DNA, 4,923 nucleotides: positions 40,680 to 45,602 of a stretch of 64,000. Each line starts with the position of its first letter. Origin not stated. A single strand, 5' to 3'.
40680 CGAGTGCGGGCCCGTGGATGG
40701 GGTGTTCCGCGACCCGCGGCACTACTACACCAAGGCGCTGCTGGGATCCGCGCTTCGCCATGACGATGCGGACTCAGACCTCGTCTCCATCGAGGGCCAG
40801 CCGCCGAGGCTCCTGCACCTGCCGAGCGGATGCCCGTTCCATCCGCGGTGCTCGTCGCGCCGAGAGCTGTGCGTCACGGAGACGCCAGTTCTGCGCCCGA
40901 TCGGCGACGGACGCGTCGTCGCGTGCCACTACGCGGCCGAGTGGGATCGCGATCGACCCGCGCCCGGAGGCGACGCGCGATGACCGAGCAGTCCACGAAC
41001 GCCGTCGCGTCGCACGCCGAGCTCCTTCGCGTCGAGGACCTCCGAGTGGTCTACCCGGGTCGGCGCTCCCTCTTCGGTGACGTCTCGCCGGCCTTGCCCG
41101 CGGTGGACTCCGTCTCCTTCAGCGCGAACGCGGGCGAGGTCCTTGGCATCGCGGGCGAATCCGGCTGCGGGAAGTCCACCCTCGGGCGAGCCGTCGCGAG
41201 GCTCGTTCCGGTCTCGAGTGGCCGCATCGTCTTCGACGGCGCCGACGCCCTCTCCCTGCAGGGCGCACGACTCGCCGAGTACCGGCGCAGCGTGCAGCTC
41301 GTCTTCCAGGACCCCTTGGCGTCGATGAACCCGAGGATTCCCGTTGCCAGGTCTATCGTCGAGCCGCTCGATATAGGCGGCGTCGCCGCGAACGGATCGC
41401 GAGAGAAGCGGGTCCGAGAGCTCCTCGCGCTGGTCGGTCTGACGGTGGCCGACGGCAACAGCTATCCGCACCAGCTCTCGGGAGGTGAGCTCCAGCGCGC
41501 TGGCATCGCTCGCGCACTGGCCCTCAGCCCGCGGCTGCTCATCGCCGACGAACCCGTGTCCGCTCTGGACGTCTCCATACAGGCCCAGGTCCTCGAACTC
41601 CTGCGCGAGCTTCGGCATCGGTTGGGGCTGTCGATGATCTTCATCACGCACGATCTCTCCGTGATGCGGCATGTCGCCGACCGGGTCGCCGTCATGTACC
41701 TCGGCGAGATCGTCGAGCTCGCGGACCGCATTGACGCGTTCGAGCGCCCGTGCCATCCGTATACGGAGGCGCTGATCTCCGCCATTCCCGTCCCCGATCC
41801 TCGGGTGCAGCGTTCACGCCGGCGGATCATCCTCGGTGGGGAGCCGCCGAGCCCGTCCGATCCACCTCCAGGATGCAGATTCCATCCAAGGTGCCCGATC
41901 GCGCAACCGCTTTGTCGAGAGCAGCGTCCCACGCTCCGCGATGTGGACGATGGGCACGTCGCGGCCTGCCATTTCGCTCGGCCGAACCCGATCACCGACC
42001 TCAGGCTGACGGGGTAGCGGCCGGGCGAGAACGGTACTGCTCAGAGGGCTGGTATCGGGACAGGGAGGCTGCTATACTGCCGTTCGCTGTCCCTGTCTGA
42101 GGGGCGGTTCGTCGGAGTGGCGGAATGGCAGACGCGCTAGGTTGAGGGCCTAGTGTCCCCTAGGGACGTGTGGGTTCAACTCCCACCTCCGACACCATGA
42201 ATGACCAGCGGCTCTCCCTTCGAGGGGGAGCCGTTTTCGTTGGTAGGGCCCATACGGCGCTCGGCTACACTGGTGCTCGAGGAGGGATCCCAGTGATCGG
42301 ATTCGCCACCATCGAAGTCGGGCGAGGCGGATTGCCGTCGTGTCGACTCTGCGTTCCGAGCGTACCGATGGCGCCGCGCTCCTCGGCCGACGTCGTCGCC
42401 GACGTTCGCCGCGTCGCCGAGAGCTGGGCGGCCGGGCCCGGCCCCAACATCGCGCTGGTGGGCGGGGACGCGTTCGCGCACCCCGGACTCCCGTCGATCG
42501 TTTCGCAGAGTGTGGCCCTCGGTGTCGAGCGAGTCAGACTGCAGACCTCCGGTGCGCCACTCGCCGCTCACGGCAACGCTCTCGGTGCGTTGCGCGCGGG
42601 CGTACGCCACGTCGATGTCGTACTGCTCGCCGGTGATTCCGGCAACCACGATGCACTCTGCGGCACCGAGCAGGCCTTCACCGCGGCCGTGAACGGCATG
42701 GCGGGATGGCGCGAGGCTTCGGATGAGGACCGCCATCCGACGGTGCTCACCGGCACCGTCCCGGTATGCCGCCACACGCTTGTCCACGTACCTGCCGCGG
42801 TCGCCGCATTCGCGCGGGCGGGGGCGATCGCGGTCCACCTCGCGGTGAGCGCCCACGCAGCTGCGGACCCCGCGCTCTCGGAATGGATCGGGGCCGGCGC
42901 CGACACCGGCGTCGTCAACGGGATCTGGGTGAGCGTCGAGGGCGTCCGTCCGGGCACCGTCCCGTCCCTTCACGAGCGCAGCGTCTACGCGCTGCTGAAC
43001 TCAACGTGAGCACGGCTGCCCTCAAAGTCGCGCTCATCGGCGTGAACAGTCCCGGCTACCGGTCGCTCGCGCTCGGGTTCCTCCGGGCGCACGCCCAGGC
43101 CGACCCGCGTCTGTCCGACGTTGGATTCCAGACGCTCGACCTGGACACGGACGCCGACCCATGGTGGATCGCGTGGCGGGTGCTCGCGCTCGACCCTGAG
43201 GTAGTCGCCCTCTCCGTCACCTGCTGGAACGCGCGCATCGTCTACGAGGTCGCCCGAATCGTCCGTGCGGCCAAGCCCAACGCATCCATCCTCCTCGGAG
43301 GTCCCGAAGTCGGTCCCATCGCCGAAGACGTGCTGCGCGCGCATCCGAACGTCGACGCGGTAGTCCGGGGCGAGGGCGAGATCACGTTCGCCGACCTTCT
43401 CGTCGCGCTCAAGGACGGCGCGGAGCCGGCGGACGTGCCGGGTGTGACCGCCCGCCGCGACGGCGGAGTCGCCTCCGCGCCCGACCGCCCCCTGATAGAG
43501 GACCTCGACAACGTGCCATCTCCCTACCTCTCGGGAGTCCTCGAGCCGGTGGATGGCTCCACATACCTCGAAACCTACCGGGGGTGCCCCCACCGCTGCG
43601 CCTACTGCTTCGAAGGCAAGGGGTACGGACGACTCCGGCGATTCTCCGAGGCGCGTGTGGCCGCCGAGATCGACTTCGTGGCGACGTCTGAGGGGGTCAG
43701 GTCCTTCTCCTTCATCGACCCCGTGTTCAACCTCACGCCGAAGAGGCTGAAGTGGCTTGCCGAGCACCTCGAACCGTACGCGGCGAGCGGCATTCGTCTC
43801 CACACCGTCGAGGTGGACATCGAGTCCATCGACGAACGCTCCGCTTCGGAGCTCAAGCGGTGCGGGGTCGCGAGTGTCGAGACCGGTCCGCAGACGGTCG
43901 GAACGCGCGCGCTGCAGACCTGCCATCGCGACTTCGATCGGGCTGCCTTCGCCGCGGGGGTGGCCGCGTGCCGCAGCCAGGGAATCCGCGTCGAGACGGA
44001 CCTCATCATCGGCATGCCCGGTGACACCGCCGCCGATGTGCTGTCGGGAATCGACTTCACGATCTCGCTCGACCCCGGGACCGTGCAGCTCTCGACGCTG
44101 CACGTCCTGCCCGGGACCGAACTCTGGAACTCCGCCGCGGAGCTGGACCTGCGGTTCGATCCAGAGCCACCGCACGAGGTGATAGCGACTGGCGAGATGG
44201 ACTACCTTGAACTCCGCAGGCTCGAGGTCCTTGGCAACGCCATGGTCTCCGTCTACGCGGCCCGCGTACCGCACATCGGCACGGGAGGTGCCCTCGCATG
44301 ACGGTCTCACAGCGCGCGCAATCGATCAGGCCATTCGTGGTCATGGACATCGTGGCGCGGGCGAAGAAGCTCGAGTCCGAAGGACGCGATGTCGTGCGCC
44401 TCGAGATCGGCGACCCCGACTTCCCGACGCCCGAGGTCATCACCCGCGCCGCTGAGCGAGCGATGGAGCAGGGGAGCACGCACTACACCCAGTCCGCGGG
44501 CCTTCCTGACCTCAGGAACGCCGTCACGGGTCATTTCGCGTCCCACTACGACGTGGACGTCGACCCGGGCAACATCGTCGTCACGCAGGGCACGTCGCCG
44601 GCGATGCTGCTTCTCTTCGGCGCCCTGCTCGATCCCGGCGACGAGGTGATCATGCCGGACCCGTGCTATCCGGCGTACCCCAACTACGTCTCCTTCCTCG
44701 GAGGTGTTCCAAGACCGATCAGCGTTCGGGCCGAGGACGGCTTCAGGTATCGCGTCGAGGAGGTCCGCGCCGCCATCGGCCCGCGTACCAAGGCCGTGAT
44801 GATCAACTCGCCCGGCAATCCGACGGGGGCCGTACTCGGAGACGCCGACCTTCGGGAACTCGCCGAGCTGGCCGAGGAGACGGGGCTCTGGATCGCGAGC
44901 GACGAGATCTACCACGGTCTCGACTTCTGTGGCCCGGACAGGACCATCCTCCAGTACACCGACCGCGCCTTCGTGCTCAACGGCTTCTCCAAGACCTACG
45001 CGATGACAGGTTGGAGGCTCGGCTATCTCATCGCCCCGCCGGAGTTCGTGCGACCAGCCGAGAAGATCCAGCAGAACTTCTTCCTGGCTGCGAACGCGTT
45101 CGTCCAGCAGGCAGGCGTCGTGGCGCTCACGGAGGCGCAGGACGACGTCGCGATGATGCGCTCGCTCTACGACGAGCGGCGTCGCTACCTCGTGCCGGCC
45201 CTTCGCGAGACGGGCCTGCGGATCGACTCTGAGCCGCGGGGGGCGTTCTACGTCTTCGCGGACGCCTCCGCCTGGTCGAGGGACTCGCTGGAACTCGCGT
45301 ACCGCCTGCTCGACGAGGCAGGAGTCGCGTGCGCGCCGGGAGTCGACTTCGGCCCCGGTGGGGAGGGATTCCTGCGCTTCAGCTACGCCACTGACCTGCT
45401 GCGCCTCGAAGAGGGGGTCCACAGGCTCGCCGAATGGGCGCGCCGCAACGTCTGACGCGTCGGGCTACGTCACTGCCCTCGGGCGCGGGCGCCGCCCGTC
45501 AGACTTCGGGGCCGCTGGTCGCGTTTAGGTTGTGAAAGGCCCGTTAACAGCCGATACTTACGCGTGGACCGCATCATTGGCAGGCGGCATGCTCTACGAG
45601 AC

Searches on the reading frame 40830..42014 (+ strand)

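Call 38: search_protein_families(library=pfam, proteins=[window:40830-42014:+], max_evalue=0.00001)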
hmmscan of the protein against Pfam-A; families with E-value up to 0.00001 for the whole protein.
window:40830-42014:+ (395 aa): 3 families
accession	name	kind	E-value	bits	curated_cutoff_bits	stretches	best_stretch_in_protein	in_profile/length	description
PF00005.33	ABC_tran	-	4.4e-28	99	25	1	93-243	2-136/137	ABC transporter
PF08352.17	oligo_HPY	-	4.3e-18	65.9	27.1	1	295-362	1-65/65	Oligopeptide/dipeptide transporter, C-terminal region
PF13304.12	AAA_21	-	1.8e-06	28.7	27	0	212-279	234-303/304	AAA domain, putative AbiEii toxin, Type IV TA system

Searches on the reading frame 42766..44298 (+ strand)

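Call 38: search_protein_families(library=pfam, proteins=[window:42766-44298:+], max_evalue=0.00001)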
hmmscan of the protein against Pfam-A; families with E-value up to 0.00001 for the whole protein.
window:42766-44298:+ (511 aa): 2 families
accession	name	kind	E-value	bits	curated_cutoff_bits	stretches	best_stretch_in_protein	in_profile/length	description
PF04055.27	Radical_SAM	-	3.4e-16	60.3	29.5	1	269-426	2-160/166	Radical SAM superfamily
PF02310.24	B12-binding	-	5.1e-14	52.6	32.1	1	116-211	24-120/121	B12 binding domain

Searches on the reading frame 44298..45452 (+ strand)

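Call 37: search_protein_families(library=pfam, proteins=[window:44298-45452:+], max_evalue=0.00001)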
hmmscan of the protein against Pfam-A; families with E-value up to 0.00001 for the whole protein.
window:44298-45452:+ (385 aa): 3 families
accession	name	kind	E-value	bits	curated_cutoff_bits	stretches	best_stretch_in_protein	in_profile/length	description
PF00155.27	Aminotran_1_2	-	5.7e-63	213.7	19.7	1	31-377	2-361/361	Aminotransferase class I and II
PF01041.23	DegT_DnrJ_EryC1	-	3.2e-11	43.5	19.8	1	93-202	43-145/360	DegT/DnrJ/EryC1/StrS aminotransferase family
PF01053.26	Cys_Met_Meta_PP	-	2.1e-07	30.3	27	1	95-203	73-174/381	Cys/Met metabolism PLP-dependent enzyme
